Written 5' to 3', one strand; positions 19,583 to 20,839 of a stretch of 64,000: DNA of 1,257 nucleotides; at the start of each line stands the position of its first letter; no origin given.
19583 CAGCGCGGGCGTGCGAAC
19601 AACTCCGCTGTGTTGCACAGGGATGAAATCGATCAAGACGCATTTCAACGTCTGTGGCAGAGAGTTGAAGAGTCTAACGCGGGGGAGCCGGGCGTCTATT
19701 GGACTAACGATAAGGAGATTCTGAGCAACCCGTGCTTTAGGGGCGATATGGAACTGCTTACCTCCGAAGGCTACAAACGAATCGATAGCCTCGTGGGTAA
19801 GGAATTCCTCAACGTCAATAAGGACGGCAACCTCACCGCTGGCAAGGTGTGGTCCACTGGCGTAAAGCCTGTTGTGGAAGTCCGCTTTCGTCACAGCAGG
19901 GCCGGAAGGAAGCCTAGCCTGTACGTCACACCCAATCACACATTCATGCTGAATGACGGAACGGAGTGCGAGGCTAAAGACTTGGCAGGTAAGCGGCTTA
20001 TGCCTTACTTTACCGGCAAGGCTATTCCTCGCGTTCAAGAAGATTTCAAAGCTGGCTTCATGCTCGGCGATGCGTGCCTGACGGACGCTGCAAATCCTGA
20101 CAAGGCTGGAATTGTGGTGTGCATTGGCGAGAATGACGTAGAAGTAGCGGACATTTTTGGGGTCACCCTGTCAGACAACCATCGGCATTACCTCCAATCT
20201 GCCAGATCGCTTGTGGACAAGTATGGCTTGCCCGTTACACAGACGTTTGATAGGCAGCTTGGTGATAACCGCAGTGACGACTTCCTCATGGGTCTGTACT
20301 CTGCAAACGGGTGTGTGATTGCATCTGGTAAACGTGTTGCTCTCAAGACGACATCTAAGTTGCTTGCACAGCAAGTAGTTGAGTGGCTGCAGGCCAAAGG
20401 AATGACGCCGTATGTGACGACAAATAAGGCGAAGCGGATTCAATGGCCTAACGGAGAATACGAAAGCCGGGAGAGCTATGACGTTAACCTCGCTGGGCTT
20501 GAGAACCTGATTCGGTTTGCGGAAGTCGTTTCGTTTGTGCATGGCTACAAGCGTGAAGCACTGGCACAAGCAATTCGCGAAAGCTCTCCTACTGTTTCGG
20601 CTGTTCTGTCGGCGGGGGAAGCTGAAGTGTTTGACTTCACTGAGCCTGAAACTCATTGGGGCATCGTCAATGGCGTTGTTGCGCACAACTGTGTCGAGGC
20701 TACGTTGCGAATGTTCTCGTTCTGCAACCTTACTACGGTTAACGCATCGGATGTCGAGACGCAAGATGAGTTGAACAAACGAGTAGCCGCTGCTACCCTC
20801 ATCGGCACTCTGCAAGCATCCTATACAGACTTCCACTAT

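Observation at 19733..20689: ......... intein inserted at the catalytic cysteine loop of the ribonucleotide reductase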

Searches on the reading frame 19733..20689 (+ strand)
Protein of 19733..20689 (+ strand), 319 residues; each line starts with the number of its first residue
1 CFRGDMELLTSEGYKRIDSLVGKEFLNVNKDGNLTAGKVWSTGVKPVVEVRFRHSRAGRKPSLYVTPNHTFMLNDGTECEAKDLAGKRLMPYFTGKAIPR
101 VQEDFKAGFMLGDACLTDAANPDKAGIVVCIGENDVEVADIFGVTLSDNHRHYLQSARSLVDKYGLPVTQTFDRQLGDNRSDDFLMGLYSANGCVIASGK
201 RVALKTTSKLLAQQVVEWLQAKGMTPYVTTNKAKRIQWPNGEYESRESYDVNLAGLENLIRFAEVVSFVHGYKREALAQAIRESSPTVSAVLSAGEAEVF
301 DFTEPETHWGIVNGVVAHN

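Call 3: search_protein_families(library=pfam, proteins=[window:19733-20689:+], max_evalue=0.1)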
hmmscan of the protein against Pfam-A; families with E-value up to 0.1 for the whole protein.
window:19733-20689:+ (319 aa): 2 families
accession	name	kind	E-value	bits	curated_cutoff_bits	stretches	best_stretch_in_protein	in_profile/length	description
PF14528.11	LAGLIDADG_3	-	1.1e-08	35.6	22.5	1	184-265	6-80/82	LAGLIDADG-like domain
PF14890.11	Intein_splicing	-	8.3e-06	26.1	35.8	1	17-319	12-155/155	Intein splicing domain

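Call 4: search_protein_families(library=ncbifam, proteins=[window:19733-20689:+], max_evalue=0.1)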
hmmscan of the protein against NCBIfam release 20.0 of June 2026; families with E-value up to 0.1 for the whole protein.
window:19733-20689:+ (319 aa): 6 families
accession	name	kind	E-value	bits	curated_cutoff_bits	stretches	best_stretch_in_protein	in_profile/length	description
NF005852.0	PRK07773.1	equivalog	1.5e-07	30.1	780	1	184-281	615-708/886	replicative DNA helicase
NF006207.0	PRK08332.1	equivalog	5.8e-06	23.8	2400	1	179-319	1095-1241/1684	vitamin B12-dependent ribonucleotide reductase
NF007072.0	PRK09519.1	equivalog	6.1e-05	21.6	1024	1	180-285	461-572/790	intein-containing recombinase RecA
TIGR01445.1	intein_Nterm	domain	0.0026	18.7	24.5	1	1-72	1-82/83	intein N-terminal splicing region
NF052663.1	RtcB_rel_intein2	exception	0.015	14.2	1050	1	63-94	143-175/626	intein-containing RctB family protein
NF011418.0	PRK14845.1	equivalog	0.044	11.5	756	0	182-285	231-316/1049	translation initiation factor IF-2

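Call 13: find_homologous_proteins(query=window:19733-20689:+, max_evalue=0.001)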
Query seq(319 aa) (319 aa): 11 proteins with E <= 0.001 among 3712 candidates.
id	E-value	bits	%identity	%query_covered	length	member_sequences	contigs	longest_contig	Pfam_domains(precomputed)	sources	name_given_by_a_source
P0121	1.7e-67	246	42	100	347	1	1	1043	PF14528.12,PF14890.12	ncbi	ncbi:MAG: LAGLIDADG family homing endonuclease, partial [Anaerovoracaceae bacterium]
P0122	1.5e-66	243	41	100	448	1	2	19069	PF02867.21,PF14528.12,PF14890.12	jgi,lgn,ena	-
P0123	9.1e-64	234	55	69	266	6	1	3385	PF14528.12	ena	-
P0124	1.3e-62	230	49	73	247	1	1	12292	PF05204.20,PF14528.12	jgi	-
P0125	3.3e-61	225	52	69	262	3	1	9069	PF14528.12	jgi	jgi:hypothetical protein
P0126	2.0e-59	219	51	69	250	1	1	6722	PF05204.20,PF14528.12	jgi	-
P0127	1.2e-40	158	45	61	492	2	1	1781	PF02867.21,PF14528.12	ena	-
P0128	3.1e-35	140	50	50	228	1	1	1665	-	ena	-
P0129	8.1e-30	122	53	32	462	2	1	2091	PF02867.21,PF14890.12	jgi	-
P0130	5.6e-22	96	46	34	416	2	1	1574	-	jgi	jgi:hypothetical protein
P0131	2.4e-18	85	40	29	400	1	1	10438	PF02867.21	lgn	-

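Call 16: search_solved_structures(query=window:19733-20689:+, max_evalue=10, show_alignments=3)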
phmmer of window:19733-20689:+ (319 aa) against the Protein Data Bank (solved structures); distinct sequences matched with E-value up to 10: 6.
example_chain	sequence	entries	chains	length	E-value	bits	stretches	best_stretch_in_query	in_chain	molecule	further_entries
4o1r_A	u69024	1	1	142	0.0026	20.3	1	290-319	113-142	Replicative DNA helicase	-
4r6u_C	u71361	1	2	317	0.12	14.7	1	168-259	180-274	Interleukin-18 receptor 1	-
3wo3_B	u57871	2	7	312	0.13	14.7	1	168-259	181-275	Interleukin-18 receptor 1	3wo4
5uj0_A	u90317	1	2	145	1.1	11.6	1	114-185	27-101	Polynucleotide kinase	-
1mi8_A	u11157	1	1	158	1.2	11.5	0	286-318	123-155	DnaB intein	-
3uof_A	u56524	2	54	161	1.9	10.9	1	103-166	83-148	Bacterioferritin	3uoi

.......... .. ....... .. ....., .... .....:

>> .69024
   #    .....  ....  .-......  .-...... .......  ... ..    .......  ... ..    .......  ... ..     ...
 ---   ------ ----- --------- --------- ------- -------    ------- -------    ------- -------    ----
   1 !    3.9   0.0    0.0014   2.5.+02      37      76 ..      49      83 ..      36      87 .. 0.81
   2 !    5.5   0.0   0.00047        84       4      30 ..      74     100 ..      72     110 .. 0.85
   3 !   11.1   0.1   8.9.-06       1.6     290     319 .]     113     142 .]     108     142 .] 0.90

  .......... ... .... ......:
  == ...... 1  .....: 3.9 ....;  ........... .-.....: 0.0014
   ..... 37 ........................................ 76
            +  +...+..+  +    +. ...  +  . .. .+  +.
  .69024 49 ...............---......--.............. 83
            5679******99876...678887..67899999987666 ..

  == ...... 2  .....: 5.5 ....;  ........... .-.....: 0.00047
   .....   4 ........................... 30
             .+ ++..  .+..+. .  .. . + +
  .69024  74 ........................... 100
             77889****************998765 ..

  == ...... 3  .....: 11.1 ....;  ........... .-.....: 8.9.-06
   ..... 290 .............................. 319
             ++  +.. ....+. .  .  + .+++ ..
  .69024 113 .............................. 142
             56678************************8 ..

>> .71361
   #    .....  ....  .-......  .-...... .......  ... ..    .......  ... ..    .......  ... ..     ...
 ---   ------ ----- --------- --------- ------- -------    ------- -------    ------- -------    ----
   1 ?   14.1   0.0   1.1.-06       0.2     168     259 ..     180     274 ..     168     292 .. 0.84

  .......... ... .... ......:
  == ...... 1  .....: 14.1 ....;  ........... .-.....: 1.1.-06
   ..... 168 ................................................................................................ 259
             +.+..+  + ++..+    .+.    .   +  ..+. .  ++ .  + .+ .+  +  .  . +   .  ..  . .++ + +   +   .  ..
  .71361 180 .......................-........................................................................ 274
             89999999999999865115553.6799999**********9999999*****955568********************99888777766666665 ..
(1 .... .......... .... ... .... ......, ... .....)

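Call 17: find_encoding_contigs(protein=P0124, flank=5000, max_places=3)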
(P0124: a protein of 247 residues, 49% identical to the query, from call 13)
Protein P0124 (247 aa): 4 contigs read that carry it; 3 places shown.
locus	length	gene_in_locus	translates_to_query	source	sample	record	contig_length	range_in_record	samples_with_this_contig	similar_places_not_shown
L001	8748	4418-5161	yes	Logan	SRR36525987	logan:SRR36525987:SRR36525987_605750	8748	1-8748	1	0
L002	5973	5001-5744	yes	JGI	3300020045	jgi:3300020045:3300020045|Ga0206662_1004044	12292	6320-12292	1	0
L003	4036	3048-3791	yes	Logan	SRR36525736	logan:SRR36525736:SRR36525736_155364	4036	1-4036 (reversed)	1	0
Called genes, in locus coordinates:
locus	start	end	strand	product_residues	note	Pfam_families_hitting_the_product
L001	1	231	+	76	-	?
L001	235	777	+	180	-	PF18909:dGTP_diPhyd_N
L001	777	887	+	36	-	-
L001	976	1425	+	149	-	-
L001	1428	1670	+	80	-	PF00085:Thioredoxin, PF00462:Glutaredoxin, PF13192:Thioredoxin_3 (weak)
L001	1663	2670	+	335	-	PF00268:Ribonuc_red_sm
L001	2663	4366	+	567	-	PF00317:Ribonuc_red_lgN, PF02867:Ribonuc_red_lgC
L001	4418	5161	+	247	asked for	PF05204:Hom_end (faint), PF14528:LAGLIDADG_3 (weak)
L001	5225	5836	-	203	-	PF00182:Glyco_hydro_19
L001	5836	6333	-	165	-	-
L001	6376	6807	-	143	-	-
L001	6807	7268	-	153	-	-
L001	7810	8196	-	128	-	-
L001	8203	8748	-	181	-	?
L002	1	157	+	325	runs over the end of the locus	PF13482:RNase_H_2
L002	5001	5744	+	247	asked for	PF05204:Hom_end (faint), PF14528:LAGLIDADG_3 (weak)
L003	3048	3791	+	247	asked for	PF05204:Hom_end (faint), PF14528:LAGLIDADG_3 (weak)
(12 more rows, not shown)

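Call 24: search_protein_representatives(protein=window:19733-20689:+)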
Query: 319 residues. Proteins with E-value up to 0.001 (for the whole library): 861; up to 1e-10: 571; up to 1e-30: 118. The best 150 are listed.
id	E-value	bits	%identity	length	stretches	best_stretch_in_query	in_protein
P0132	2.6e-73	263.3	42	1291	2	1-313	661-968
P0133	2.7e-70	253.5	48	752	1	1-319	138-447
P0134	5.6e-69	249.1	44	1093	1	1-319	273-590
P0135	7.0e-68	245.5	38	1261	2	1-319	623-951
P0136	3.4e-67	243.3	42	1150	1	1-319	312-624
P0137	4.2e-67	243.0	44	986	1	1-319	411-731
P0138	3.5e-66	240.0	44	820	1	1-319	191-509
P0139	5.3e-66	239.3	46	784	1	1-319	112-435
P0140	3.0e-65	236.9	45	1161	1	1-319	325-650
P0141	3.4e-65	236.7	41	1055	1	1-319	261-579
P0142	5.7e-65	236.0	34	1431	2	1-319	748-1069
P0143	8.4e-65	235.4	44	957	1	1-319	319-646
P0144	1.8e-62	227.8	42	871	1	1-319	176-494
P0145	5.0e-62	226.3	44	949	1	1-319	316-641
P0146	7.7e-62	225.7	42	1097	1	1-319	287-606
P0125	1.0e-61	225.3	51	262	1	70-291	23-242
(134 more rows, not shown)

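Call 39: predict_structure(alignment_id=A2)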
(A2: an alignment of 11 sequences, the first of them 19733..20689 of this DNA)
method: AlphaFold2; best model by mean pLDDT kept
length: 319 residues; sequences in the alignment: 11
mean_pLDDT: 82.6   pTM: 0.79
mean pLDDT of the five models: 82.6, 80.8, 78.8, 78.0, 67.4
residues with pLDDT >= 90: 134; 70-90: 121; 50-70: 53; < 50: 11
segments of 3 or more residues with pLDDT < 50: 148-150
pLDDT, mean of each block of 10 residues (from residue 1): 92 93 90 88 95 63 91 93 94 80 83 66 59 75 63 52 58 65 90 88 91 93 94 85 86 92 90 90 89 96 71 88
secondary structure, 60 per line:
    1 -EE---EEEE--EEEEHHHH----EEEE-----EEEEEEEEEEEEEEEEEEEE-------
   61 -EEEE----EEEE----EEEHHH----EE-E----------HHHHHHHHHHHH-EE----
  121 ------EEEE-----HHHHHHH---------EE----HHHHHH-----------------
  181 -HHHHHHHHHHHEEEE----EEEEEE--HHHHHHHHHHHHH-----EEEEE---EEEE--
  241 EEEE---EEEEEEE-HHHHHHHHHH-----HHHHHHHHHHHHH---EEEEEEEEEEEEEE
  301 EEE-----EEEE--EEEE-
elements in order: E7-10 E13-16 H17-20 E25-28 E34-53 E62-65 E70-73 E78-80 H102-113 E127-130 H136-142 H158-163 H182-192 E193-196 E201-206 H209-221 E227-231 E235-238 E241-244 E248-254 H256-265 H271-283 E287-303 E309-312 E315-318

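Call 41: fold_search(model_id=the predicted structure, library=pdb)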
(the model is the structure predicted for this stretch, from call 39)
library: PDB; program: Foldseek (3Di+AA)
matches with E <= 10: 892; with E <= 0.001: 71
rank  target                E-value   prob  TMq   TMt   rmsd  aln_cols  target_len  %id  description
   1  7qsu                  4.9e-14  1.00  0.35  0.31  14.4       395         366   17  Crystal structure of homing endonuclease-associated TliVMA intein (C1A, d333-339) (released 2022-03-30)
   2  7qss                  1.3e-13  1.00  0.36  0.27  15.8       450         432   14  Crystal structure of homing endonuclease-associated TliVMA intein (C1A) (released 2022-03-30)
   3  1dfa                  4.8e-13  1.00  0.38  0.31  13.4       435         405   14  CRYSTAL STRUCTURE OF PI-SCEI IN C2 SPACE GROUP (released 1999-12-08)
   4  1lwt_A                6.6e-12  1.00  0.40  0.30  12.7       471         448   14  Crystal structure of the intein homing endonuclease PI-SceI bound to its substrate DNA (Ca2+ free) (released 2002-09-27)
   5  1vde_B                1.4e-11  1.00  0.38  0.30  12.9       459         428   14  PI-SCEI, A HOMING ENDONUCLEASE WITH PROTEIN SPLICING ACTIVITY (released 1998-04-08)
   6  1lws_A                1.9e-11  1.00  0.39  0.31  12.6       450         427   16  Crystal structure of the intein homing endonuclease PI-SceI bound to its recognition sequence (released 2002-09-27)
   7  1ef0_A                2.1e-11  1.00  0.36  0.29  13.0       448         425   12  CRYSTAL STRUCTURE OF PI-SCEI MINIPRECURSOR (released 2000-06-07)
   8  1vde_A                3.6e-11  1.00  0.38  0.30  12.3       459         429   13  PI-SCEI, A HOMING ENDONUCLEASE WITH PROTEIN SPLICING ACTIVITY (released 1998-04-08)
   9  1jva_A                3.3e-10  1.00  0.34  0.27  15.3       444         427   15  CRYSTAL STRUCTURE OF THE VMA1-DERIVED ENDONUCLEASE BEARING THE N AND C EXTEIN PROPEPTIDES (released 2002-08-29)
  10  1jva_B                5.6e-10  1.00  0.32  0.25  15.4       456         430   14  CRYSTAL STRUCTURE OF THE VMA1-DERIVED ENDONUCLEASE BEARING THE N AND C EXTEIN PROPEPTIDES (released 2002-08-29)
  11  1um2_A                1.3e-09  1.00  0.40  0.32  13.0       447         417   14  Crystal Structure of the Vma1-Derived Endonuclease with the Ligated Extein Segment (released 2004-09-22)
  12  1ef0_B                4.6e-09  1.00  0.37  0.31  13.1       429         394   14  CRYSTAL STRUCTURE OF PI-SCEI MINIPRECURSOR (released 2000-06-07)
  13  1um2_B                5.5e-09  1.00  0.37  0.30  12.6       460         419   13  Crystal Structure of the Vma1-Derived Endonuclease with the Ligated Extein Segment (released 2004-09-22)
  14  6frg                  1.2e-07  1.00  0.30  0.57  15.6       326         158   12  Crystal structure of G-1F mutant of Ssp DnaB Mini-Intein variant M86 (released 2019-01-30)
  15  6frh_A                2.3e-07  1.00  0.29  0.55  14.3       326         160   12  Crystal structure of Ssp DnaB Mini-Intein variant M86 (released 2019-01-30)
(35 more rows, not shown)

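Call 47: find_related_loci(query=A3, collection=genome_contigs, flank=1500)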
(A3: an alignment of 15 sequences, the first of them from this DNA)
Query A3 (319 aa) in genome_contigs; peptide patterns used: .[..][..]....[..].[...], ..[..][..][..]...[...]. (x = any residue, [..] = any of these).
40 stretches matched a pattern; 24 encode a relative of the query (tblastn E <= 1e-3); 24 distinct loci.
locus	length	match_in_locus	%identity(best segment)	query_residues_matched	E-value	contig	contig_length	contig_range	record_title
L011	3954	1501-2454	46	1-319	3e-88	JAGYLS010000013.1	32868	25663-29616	MAG: Candidatus Oleincola secundus isolate M50B99 13, whole genome shotgun sequence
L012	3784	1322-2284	41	1-319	4e-76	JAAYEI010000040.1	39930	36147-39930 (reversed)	MAG: Clostridiales bacterium isolate AS06rmzACSIP_86 197739_AS06, whole genome shotgun sequence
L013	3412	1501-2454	41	1-319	4e-74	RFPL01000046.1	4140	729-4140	MAG: Sphingomonadaceae bacterium isolate WB4_6_108 contig_100_45, whole genome shotgun sequence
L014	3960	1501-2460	38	1-319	1e-70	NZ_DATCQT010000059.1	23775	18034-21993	MAG: Clostridium sp. isolate SMAG_U7260 k141_175814, whole genome shotgun sequence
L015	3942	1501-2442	41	1-319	2e-69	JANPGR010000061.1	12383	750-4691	MAG: Candidatus Nomurabacteria bacterium isolate VAR_69_metabat_317 VAR_69_k141_999971, whole genome shotgun sequence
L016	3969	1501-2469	40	1-319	5e-67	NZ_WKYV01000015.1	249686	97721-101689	Lactonifactor sp. BIOML-A5 scaffold15_size249755, whole genome shotgun sequence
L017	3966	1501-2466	38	1-319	1e-66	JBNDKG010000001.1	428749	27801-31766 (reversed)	Clostridiales Family XIII bacterium PM5-7 Ga0505174_01, whole genome shotgun sequence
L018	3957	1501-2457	38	1-319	1e-65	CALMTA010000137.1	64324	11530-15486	MAG TPA_asm: uncultured Neisseriaceae bacterium isolate SRR2107211_bin.77_CONCOCT_v1.1_MAG genome assembly, contig: ERZ7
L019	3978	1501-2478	37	1-319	3e-64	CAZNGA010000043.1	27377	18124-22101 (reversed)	MAG TPA_asm: uncultured Chitinophagales bacterium isolate binchicken_co275_194 genome assembly, contig: NODE_2016_length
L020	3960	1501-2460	39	1-319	7e-61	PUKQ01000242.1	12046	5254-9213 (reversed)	MAG: Syntrophomonadaceae bacterium isolate B1Sed10_75 B1-Sed10-C7099, whole genome shotgun sequence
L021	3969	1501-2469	36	1-319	1e-58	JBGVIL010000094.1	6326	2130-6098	MAG: Bacilli bacterium isolate fecal_MAG_320 fecal_MAG_320_contig_0095, whole genome shotgun sequence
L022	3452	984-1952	36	1-319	1e-58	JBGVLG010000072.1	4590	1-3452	MAG: Anaeroplasma sp. isolate fecal_MAG_287 fecal_MAG_287_contig_0072, whole genome shotgun sequence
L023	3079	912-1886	34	1-319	6e-56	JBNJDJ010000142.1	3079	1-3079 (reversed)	MAG: Bacillota bacterium isolate Y23_45dBSd4.bin.62 NODE_27884_length_3079_cov_38.981544, whole genome shotgun sequence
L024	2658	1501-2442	36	1-319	1e-55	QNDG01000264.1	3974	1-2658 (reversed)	MAG: candidate division KSB1 bacterium isolate B43_G9 B43_Guay9_scaffold_49456, whole genome shotgun sequence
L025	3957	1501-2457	35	1-319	3e-53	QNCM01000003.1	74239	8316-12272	MAG: Candidatus Makaraimicrobium thalassicum isolate B134_G9 B134_Guay9_scaffold_00018, whole genome shotgun sequence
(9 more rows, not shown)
